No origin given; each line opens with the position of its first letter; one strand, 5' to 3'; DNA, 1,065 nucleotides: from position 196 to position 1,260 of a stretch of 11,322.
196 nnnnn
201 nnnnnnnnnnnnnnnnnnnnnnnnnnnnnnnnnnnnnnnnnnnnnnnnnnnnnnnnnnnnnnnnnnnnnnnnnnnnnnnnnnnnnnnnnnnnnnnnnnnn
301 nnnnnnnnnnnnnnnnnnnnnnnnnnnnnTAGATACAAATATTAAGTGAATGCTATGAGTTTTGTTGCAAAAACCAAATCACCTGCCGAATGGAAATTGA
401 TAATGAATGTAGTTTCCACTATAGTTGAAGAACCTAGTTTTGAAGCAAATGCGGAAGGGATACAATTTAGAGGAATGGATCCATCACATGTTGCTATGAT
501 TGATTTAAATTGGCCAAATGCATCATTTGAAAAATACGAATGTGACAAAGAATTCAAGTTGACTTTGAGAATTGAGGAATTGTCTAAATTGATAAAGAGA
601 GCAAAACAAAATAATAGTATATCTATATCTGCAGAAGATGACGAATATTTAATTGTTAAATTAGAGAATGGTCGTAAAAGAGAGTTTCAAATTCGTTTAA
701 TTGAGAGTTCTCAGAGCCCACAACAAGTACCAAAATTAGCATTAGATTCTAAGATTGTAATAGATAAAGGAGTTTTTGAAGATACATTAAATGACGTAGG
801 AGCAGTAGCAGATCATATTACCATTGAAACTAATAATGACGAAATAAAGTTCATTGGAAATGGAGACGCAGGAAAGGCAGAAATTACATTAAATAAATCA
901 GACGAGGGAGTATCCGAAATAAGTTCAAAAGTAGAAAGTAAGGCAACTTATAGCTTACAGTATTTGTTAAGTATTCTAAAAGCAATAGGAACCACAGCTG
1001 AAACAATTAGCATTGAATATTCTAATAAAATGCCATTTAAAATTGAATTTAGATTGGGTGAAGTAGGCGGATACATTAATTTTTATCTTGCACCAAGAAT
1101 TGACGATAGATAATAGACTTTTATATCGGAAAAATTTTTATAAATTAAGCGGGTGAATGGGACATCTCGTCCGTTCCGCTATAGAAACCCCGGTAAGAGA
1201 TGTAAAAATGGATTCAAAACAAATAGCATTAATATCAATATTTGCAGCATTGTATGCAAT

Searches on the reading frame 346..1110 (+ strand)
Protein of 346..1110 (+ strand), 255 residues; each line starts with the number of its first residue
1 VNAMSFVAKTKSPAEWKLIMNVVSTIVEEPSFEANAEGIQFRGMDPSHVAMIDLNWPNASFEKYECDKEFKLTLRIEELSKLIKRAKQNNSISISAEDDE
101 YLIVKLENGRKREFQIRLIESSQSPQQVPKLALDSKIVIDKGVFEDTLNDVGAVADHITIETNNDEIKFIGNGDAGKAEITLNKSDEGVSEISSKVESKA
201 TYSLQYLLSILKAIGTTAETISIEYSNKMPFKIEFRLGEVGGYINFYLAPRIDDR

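Call 6: search_protein_families(library=pfam, proteins=[window:346-1110:+])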
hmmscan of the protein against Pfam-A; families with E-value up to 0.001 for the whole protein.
window:346-1110:+ (255 aa): 3 families
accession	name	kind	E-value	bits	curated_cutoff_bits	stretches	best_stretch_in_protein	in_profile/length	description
PF00705.23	PCNA_N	-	7.7e-19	68.1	20.3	1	8-110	4-107/127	Proliferating cell nuclear antigen, N-terminal domain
PF02747.20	PCNA_C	-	7.6e-15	55.7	23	1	128-250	2-127/128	Proliferating cell nuclear antigen, C-terminal domain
PF04139.18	Rad9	-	7.4e-06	26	25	1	20-175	5-172/253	Rad9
